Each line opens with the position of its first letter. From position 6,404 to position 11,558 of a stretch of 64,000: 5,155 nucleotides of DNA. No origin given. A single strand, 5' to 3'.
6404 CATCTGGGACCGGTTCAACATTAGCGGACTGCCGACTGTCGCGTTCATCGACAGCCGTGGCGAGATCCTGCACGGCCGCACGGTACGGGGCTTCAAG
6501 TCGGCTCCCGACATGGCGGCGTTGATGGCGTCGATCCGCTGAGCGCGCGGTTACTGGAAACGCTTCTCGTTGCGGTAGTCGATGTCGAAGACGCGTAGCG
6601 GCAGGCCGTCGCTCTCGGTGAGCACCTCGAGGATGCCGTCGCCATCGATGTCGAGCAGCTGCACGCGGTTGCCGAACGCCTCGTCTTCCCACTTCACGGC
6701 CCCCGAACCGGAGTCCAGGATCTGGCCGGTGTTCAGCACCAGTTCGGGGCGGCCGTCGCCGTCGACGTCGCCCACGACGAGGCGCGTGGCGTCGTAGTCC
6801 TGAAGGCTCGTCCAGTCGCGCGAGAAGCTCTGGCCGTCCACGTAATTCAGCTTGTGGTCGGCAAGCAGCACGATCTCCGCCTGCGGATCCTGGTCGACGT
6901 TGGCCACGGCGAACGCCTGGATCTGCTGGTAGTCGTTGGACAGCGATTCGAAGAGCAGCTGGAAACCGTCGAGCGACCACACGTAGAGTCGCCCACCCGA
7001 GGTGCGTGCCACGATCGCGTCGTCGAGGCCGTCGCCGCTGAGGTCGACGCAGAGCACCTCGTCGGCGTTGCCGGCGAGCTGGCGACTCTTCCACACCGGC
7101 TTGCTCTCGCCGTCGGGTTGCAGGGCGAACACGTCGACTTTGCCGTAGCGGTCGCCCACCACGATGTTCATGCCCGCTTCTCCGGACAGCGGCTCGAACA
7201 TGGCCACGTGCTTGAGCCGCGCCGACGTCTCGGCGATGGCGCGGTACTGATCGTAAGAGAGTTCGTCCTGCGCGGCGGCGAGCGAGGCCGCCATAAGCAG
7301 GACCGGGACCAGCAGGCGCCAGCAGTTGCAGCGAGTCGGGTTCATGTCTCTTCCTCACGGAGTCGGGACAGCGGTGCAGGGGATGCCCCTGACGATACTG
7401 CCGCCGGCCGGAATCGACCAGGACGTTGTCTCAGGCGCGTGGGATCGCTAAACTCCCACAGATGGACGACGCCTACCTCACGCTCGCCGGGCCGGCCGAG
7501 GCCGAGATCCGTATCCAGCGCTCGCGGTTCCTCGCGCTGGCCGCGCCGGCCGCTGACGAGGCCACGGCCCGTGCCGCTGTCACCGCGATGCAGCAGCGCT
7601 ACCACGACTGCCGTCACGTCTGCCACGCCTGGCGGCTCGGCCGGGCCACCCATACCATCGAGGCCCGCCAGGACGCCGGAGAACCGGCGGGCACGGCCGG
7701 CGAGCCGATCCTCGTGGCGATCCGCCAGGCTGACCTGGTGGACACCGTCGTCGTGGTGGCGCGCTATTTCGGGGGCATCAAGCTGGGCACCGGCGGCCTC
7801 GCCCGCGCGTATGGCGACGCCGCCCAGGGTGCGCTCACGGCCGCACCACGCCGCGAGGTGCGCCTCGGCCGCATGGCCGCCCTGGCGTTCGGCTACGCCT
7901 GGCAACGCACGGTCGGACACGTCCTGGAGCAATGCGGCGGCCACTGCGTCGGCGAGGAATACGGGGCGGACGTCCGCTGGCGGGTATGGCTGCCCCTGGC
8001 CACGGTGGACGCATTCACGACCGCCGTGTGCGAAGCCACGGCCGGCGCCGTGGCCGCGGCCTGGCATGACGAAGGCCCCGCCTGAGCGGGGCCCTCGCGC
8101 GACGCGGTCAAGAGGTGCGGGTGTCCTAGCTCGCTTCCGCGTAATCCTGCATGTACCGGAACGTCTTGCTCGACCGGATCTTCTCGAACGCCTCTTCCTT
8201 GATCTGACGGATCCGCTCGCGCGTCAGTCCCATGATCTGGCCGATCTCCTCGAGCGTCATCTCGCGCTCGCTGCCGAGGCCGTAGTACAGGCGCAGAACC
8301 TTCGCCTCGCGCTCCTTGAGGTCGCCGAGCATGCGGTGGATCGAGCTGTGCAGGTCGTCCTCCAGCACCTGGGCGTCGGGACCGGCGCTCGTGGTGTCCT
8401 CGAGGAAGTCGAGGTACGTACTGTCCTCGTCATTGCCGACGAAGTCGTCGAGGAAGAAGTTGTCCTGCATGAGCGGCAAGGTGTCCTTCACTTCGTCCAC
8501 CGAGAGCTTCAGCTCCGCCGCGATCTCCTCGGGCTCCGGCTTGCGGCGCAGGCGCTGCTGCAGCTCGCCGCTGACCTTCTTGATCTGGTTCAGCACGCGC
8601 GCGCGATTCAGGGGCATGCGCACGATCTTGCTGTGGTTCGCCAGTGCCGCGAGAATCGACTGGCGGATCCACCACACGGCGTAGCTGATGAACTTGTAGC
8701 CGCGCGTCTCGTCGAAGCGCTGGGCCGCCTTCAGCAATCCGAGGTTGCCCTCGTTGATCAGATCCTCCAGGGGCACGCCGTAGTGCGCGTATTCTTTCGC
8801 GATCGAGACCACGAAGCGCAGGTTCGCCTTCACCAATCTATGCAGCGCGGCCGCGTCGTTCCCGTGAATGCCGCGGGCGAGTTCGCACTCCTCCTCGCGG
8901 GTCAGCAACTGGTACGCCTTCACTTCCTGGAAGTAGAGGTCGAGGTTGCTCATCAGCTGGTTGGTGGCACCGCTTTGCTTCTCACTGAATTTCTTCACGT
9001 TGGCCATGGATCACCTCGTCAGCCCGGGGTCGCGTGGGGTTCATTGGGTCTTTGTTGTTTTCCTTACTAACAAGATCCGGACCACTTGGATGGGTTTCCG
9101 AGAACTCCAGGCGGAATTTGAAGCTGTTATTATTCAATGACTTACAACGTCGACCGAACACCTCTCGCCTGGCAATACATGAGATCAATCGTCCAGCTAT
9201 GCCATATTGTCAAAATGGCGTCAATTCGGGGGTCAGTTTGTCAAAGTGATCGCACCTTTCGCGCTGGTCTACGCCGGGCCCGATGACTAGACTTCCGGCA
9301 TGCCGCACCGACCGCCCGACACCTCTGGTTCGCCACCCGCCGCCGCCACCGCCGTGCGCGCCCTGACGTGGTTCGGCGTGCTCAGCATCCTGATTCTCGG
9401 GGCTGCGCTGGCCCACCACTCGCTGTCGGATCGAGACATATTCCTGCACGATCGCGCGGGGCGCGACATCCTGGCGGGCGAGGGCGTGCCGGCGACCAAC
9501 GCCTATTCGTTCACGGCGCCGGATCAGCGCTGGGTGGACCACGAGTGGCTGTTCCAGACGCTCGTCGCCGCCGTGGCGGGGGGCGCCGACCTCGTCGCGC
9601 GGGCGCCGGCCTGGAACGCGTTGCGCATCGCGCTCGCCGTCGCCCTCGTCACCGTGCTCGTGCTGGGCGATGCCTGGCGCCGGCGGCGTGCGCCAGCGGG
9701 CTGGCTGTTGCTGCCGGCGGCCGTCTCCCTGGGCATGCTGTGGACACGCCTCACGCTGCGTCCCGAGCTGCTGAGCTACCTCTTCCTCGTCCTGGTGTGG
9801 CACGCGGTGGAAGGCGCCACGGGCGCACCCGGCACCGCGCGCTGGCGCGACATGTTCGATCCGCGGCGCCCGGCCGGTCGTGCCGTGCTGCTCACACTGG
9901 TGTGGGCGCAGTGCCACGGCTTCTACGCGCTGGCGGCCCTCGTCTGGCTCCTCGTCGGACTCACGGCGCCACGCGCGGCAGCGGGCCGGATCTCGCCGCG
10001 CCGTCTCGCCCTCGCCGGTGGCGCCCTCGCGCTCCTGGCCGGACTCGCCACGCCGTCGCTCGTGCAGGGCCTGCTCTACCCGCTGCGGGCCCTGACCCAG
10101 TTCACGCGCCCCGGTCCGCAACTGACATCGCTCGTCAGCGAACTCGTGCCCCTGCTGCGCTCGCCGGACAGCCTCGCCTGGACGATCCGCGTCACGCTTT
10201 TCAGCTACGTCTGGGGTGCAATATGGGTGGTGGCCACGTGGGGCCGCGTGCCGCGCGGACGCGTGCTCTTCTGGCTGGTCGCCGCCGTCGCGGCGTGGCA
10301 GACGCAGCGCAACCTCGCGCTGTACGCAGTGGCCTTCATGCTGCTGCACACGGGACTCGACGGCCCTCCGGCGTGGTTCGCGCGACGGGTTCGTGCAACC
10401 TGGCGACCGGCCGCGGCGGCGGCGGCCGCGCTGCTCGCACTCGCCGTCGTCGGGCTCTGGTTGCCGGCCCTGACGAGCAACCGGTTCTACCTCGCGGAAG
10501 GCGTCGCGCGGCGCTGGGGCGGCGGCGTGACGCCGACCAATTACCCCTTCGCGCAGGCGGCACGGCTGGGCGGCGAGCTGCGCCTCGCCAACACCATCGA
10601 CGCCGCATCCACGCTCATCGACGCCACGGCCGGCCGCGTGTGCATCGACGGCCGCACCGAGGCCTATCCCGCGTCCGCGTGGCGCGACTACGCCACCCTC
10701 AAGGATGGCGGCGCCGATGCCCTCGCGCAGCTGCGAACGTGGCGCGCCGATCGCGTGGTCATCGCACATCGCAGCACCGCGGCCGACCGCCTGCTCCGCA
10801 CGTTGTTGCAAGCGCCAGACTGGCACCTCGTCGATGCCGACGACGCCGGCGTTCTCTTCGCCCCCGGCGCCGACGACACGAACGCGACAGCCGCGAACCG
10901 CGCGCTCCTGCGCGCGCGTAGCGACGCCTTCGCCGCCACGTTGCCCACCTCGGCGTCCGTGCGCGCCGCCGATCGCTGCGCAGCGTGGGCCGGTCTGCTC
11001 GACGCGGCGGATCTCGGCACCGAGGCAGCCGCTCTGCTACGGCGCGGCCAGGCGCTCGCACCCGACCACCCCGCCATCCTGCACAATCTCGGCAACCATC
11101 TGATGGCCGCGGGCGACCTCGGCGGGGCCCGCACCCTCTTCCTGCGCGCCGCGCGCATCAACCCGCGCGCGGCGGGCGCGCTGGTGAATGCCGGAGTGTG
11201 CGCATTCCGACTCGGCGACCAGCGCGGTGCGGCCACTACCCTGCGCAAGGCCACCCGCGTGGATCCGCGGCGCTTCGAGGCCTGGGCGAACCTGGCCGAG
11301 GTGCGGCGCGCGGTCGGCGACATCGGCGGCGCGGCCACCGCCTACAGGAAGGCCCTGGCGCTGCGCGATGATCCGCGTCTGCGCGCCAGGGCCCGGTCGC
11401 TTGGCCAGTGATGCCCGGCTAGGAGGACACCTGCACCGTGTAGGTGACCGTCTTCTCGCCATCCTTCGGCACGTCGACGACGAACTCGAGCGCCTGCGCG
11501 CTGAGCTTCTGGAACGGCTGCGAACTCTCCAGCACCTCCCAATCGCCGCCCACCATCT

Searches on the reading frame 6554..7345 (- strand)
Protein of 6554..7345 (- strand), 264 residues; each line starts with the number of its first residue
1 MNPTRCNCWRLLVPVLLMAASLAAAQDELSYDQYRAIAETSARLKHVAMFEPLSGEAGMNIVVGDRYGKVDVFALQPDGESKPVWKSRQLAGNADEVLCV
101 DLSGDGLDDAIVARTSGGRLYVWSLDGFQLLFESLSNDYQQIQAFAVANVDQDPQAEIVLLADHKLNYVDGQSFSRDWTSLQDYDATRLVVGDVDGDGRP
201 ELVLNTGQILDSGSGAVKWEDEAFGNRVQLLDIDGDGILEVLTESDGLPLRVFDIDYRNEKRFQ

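Call 30: search_protein_families(library=pfam, proteins=[window:6554-7345:-], max_evalue=0.001)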
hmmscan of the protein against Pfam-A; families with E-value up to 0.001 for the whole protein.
window:6554-7345:- (264 aa): 5 families
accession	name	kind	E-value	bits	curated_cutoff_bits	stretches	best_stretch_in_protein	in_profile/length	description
PF13517.12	FG-GAP_3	-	4e-13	50.2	26.9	2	150-203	2-60/61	FG-GAP-like repeat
PF01839.29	FG-GAP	-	3.5e-10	40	22.1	1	187-206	3-22/37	FG-GAP repeat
PF16743.10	PliI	-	3.2e-05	24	27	0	165-216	43-86/123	Periplasmic lysozyme inhibitor of I-type lysozyme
PF23743.1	Beta-prop_BBS7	-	7.4e-05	22.6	27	1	36-160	162-287/299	BBS7 beta-propeller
PF14783.12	BBS2_Mid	-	0.00085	19.8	27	0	229-255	3-29/108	Ciliary BBSome complex subunit 2, middle region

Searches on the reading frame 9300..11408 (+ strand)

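Call 30: search_protein_families(library=pfam, proteins=[window:9300-11408:+], max_evalue=0.001)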
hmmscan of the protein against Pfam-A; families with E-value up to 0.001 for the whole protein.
window:9300-11408:+ (703 aa): 10 families
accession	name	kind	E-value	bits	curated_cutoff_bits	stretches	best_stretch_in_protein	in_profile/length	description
PF07719.23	TPR_2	-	1.7e-14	53.1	27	1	592-623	2-33/34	Tetratricopeptide repeat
PF13414.12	TPR_11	-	8.9e-10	38.5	26.8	0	636-668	5-37/42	TPR repeat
PF13432.12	TPR_16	-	9.2e-08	32.8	32.7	2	596-640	2-46/65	Tetratricopeptide repeat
PF00515.34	TPR_1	-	1.3e-07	31.6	27.8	0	660-689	2-31/34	Tetratricopeptide repeat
PF13424.12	TPR_12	-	2e-07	31.6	30.1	1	592-655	4-75/77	Tetratricopeptide repeat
PF13181.12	TPR_8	-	1.4e-06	28.4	25.7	0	660-690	2-32/34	Tetratricopeptide repeat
PF13431.12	TPR_17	-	3.1e-06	27.4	24.4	0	648-675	2-29/34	Tetratricopeptide repeat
PF14559.12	TPR_19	-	7.8e-05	23.4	25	1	574-623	8-57/68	Tetratricopeptide repeat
PF13428.12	TPR_14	-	0.00024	21.9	23.5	0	632-667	8-43/44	Tetratricopeptide repeat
PF13176.12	TPR_7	-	0.00062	20.1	27.9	0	661-695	1-35/36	Tetratricopeptide repeat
